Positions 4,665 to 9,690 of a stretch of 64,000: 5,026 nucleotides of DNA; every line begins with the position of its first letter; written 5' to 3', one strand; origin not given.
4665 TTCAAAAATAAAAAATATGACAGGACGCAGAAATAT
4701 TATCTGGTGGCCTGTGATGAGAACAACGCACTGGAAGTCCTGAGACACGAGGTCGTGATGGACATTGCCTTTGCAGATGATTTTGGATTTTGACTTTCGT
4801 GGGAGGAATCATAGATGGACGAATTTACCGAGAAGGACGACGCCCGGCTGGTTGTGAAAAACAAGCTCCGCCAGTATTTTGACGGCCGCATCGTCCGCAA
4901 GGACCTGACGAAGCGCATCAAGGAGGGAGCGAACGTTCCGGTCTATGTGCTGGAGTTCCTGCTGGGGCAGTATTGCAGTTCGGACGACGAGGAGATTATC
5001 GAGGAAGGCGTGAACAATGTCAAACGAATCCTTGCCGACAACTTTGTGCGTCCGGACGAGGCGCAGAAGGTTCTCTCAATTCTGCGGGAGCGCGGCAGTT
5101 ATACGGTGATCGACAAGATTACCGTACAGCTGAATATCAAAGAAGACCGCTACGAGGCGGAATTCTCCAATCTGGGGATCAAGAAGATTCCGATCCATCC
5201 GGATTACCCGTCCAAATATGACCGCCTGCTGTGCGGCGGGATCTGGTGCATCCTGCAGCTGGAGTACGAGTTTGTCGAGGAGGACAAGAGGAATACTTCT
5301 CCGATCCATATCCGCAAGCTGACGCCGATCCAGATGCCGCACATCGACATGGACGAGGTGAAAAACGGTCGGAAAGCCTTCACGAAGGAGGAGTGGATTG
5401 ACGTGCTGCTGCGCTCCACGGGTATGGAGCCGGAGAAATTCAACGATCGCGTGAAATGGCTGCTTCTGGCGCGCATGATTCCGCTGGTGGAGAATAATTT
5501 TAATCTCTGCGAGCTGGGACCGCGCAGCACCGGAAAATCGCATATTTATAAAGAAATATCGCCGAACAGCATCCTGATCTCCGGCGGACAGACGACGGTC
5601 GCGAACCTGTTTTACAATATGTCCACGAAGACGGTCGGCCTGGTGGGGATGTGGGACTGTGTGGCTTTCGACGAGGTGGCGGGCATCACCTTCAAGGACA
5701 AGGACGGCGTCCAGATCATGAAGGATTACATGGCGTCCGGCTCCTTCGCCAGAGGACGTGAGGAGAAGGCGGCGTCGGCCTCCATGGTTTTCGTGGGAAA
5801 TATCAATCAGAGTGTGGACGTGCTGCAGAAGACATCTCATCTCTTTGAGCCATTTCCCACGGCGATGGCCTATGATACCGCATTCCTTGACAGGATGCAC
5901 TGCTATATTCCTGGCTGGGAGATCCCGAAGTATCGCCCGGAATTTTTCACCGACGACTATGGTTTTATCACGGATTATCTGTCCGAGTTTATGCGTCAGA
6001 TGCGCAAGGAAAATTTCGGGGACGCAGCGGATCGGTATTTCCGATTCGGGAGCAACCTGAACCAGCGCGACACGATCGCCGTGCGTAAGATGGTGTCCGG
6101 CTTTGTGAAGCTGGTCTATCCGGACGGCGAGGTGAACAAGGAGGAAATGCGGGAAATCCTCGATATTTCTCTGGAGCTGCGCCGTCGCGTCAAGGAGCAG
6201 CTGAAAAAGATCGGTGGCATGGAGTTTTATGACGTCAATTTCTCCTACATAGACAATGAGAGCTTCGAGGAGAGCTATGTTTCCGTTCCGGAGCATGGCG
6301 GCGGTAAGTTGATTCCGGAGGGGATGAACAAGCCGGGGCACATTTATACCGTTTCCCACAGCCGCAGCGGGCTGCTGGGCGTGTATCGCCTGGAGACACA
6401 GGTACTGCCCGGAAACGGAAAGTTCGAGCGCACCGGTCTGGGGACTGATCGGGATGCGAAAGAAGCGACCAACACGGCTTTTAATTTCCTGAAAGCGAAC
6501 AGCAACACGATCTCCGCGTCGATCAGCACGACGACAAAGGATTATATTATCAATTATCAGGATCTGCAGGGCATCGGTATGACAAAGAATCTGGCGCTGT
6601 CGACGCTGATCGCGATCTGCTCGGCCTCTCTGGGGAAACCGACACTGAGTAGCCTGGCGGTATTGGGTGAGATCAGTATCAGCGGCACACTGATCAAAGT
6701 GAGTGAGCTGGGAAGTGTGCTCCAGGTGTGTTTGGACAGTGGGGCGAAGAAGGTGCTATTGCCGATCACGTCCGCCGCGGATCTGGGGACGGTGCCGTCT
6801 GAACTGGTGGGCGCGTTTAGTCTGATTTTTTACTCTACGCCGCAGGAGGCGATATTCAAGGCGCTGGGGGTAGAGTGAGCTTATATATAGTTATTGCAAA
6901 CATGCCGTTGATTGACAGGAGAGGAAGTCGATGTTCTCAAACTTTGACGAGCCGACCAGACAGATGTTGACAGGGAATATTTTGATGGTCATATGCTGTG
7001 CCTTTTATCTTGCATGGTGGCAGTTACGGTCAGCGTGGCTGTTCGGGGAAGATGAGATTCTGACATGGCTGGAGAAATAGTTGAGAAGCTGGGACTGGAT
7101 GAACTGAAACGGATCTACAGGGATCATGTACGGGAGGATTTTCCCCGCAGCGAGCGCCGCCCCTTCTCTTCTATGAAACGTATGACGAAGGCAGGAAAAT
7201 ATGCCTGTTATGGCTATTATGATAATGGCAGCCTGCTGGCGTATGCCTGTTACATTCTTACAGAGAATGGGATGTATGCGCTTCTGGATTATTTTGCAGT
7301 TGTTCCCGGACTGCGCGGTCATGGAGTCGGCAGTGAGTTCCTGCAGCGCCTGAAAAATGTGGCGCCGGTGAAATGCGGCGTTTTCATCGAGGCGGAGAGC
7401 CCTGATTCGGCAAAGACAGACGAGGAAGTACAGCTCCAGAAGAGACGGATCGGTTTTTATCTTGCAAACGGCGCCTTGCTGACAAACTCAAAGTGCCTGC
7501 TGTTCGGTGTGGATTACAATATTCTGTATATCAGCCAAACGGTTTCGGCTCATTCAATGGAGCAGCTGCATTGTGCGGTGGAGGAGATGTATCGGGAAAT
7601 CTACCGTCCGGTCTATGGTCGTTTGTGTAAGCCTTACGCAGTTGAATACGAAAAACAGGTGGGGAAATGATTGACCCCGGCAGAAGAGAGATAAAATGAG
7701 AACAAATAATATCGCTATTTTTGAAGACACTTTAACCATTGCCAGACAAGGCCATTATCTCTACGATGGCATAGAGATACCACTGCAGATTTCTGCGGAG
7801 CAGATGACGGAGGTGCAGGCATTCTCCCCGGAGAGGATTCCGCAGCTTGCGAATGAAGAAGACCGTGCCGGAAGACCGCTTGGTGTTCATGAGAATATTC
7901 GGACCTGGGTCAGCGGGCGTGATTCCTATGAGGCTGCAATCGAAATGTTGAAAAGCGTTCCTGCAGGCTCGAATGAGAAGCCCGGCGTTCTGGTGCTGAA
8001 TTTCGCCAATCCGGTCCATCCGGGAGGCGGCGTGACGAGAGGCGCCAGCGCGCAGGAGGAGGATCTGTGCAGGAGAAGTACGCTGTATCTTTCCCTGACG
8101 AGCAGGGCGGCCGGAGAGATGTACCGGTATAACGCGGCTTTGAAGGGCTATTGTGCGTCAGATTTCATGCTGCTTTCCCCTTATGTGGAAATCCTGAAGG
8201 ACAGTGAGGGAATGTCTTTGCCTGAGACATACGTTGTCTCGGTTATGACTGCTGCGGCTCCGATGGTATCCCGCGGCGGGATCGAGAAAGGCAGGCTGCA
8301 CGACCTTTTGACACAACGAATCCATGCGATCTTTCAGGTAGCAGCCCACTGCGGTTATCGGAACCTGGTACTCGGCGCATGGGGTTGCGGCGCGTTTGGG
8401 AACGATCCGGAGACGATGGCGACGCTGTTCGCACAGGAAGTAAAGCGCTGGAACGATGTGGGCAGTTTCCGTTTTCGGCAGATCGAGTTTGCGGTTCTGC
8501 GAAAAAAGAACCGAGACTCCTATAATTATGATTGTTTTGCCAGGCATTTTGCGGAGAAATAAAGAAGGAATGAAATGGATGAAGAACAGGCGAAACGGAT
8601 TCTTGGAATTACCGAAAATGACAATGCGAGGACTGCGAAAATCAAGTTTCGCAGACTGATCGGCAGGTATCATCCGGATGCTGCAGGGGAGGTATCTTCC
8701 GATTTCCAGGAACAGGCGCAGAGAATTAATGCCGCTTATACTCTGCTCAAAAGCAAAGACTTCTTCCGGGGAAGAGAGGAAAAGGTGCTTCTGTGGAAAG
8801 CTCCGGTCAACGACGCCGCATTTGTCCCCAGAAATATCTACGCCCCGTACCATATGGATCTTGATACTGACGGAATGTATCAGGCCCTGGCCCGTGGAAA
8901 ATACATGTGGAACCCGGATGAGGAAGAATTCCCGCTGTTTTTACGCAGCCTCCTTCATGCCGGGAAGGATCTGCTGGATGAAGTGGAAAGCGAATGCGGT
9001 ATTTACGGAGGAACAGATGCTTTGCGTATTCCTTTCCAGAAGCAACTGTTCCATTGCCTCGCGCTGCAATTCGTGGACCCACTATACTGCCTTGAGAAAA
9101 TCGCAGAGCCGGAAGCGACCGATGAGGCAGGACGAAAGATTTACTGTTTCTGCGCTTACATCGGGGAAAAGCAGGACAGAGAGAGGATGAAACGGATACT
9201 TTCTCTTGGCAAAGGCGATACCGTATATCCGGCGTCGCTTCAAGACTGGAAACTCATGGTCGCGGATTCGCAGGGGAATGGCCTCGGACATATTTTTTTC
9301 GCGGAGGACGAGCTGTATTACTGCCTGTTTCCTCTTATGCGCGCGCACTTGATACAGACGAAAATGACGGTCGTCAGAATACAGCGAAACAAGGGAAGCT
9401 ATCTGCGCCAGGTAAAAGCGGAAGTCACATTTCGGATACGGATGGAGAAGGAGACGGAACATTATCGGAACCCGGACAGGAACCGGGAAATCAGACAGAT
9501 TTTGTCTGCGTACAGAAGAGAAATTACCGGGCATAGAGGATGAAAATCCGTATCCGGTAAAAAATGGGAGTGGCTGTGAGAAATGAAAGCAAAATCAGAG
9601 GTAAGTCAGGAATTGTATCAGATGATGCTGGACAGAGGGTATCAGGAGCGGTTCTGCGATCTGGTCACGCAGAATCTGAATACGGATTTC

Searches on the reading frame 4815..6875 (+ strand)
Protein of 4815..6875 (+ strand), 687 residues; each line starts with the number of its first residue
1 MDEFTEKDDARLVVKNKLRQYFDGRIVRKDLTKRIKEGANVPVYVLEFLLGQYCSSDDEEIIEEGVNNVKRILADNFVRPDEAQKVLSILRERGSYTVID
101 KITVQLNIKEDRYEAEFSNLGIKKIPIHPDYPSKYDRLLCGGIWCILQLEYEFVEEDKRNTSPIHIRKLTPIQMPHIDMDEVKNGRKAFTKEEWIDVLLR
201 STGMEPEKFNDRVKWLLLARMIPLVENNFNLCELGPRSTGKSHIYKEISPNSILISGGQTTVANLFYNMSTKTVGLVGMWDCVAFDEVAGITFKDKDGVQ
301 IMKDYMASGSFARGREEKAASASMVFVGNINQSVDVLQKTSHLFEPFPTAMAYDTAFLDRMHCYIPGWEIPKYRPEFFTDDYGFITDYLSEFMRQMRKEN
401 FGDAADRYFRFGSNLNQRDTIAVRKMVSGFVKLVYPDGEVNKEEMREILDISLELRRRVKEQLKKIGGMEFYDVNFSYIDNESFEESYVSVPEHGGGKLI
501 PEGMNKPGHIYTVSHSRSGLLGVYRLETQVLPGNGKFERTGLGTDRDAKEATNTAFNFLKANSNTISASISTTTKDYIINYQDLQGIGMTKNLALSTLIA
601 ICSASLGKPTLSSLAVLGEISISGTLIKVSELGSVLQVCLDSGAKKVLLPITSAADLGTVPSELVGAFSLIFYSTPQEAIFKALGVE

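Call 5: search_protein_families(library=pfam, proteins=[window:4815-6875:+], max_evalue=0.01)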
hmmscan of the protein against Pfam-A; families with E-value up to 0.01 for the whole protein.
window:4815-6875:+ (687 aa): 4 families
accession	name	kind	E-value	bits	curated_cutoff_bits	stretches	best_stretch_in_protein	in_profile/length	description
PF13337.12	BrxL_ATPase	-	7e-148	492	25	1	165-477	2-313/313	Lon-like protease BrxL-like, ATPase domain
PF20442.3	BrxL_N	-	9.4e-52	174.9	28.2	1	20-151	1-132/132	BREX system Lon protease-like protein BrxL N-terminal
PF05362.19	Lon_C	-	9e-08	32.4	21.1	1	523-684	42-203/205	Lon protease (S16) C-terminal proteolytic domain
PF13541.12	ChlI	-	0.0025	18.2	27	1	528-651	3-119/121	Subunit ChlI of Mg-chelatase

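Call 6: search_protein_families(library=padloc, proteins=[window:4815-6875:+], max_evalue=0.01)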
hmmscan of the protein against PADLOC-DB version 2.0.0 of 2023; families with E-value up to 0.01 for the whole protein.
window:4815-6875:+ (687 aa): 5 families
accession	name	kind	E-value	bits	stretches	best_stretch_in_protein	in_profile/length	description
PDLC02506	BrxL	-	0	1133.8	1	13-687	7-680/680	BrxL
PDLC02508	BrxL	-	2.3e-194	645.5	1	15-493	5-479/698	BrxL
PDLC02509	BrxL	-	4.9e-142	472.3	2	162-487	197-526/535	BrxL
PDLC02505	BrxL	-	3.5e-83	278.1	1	14-471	4-468/482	BrxL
PDLC02507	BrxL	-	1.3e-56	190.5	1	17-468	17-465/482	BrxL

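Call 7: search_protein_families(library=ncbifam, proteins=[window:4815-6875:+], max_evalue=0.01)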
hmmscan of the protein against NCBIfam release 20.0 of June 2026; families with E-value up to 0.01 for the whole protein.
window:4815-6875:+ (687 aa): 5 families
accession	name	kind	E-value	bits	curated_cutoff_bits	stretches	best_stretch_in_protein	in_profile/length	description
TIGR02653.1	Lon_rel_chp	hypoth_equivalog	0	1089.8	628.25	1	14-686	4-674/675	protease Lon-related BREX system protein BrxL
TIGR02688.1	TIGR02688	equivalog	3.2e-187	622.6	329.3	1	19-468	2-449/449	BREX system Lon protease-like protein BrxL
NF008053.0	PRK10787.1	equivalog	1.7e-05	23.1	891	1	523-666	610-753/784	endopeptidase La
TIGR00763.1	lon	equivalog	5.2e-05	21.9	608.05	1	507-676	618-787/795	endopeptidase La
TIGR02902.1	spore_lonB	equivalog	0.00029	19.6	723.3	1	570-652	420-503/531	ATP-dependent protease LonB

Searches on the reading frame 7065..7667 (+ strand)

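Call 5: search_protein_families(library=pfam, proteins=[window:7065-7667:+], max_evalue=0.01)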
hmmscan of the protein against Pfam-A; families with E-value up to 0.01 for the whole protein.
window:7065-7667:+ (201 aa): 2 families
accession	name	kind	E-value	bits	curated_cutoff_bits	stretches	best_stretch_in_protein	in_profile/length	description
PF00583.31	Acetyltransf_1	-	4.4e-07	30.6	20.7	1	17-103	4-91/116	Acetyltransferase (GNAT) family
PF13508.13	Acetyltransf_7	-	2.8e-05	24.8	27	1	47-136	4-81/84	Acetyltransferase (GNAT) domain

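Call 6: search_protein_families(library=padloc, proteins=[window:7065-7667:+], max_evalue=0.01)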
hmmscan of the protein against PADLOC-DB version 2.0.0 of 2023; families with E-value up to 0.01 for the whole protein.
window:7065-7667:+ (201 aa): 0 families

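Call 7: search_protein_families(library=ncbifam, proteins=[window:7065-7667:+], max_evalue=0.01)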
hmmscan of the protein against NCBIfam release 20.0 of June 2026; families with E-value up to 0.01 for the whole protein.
window:7065-7667:+ (201 aa): 0 families

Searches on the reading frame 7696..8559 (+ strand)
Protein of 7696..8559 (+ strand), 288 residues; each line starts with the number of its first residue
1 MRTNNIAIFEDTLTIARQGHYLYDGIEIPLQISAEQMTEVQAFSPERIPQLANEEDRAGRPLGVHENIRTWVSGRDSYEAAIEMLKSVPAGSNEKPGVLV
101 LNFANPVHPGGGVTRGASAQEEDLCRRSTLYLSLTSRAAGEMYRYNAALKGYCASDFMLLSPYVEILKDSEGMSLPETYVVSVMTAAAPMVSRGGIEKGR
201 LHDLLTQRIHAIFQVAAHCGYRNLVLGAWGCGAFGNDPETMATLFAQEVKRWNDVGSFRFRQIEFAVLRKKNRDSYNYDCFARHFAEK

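Call 5: search_protein_families(library=pfam, proteins=[window:7696-8559:+], max_evalue=0.01)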
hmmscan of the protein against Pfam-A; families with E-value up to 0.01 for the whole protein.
window:7696-8559:+ (288 aa): 2 families
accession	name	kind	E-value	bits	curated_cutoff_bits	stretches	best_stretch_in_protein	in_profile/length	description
PF10021.15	PARG_cat_microb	-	2e-28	100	23.5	1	10-169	2-146/146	Microbial-type PARG, catalytic domain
PF05028.20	PARG_cat_C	-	0.00099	19.2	26.3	0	222-242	161-181/207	Poly (ADP-ribose) glycohydrolase (PARG), Macro domain fold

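Call 6: search_protein_families(library=padloc, proteins=[window:7696-8559:+], max_evalue=0.01)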
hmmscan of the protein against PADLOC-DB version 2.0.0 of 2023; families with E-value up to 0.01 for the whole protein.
window:7696-8559:+ (288 aa): 0 families

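Call 7: search_protein_families(library=ncbifam, proteins=[window:7696-8559:+], max_evalue=0.01)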
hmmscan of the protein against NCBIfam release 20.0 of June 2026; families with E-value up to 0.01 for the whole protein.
window:7696-8559:+ (288 aa): 2 families
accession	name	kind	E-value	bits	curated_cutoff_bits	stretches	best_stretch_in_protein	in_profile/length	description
TIGR02452.1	TIGR02452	hypoth_equivalog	7.9e-44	150.2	50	1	8-281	2-264/266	TIGR02452 family protein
NF003163.0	PRK04143.1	equivalog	0.0021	17.5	272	1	170-277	154-257/265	protein-ADP-ribose hydrolase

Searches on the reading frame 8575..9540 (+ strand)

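Call 5: search_protein_families(library=pfam, proteins=[window:8575-9540:+], max_evalue=0.01)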
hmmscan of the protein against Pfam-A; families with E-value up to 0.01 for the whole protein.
window:8575-9540:+ (322 aa): 1 family
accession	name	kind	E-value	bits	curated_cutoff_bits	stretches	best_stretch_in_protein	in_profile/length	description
PF00226.36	DnaJ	-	9e-07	29.4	27.8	1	9-61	5-56/63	DnaJ domain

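Call 6: search_protein_families(library=padloc, proteins=[window:8575-9540:+], max_evalue=0.01)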
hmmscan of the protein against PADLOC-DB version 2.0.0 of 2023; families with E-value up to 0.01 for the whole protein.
window:8575-9540:+ (322 aa): 0 families

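Call 7: search_protein_families(library=ncbifam, proteins=[window:8575-9540:+], max_evalue=0.01)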
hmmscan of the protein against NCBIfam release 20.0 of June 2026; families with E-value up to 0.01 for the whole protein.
window:8575-9540:+ (322 aa): 7 families
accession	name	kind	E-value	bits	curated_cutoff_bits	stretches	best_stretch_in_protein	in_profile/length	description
NF006948.0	PRK09430.1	equivalog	1.8e-06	27.8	162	1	4-64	200-266/267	co-chaperone DjlA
TIGR02349.1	DnaJ_bact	equivalog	0.00017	21.1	377.2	1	9-60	5-55/354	molecular chaperone DnaJ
NF007618.0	PRK10266.1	equivalog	0.00032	20.3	403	1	8-62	8-60/306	curved DNA-binding protein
NF050028.1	CldAdptActJ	equivalog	0.00055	20.4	150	1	8-60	6-62/93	cold adaptation protein ActJcold adaptation protein ActJ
NF010892.0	PRK14299.1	equivalog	0.00056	19.2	392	1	7-60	7-58/291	chaperone protein DnaJ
NF008035.0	PRK10767.1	subfamily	0.00063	18.9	338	1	8-61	8-60/374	molecular chaperone DnaJ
NF010885.0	PRK14292.1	equivalog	0.0075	15.3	585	0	9-59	7-55/371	chaperone protein DnaJ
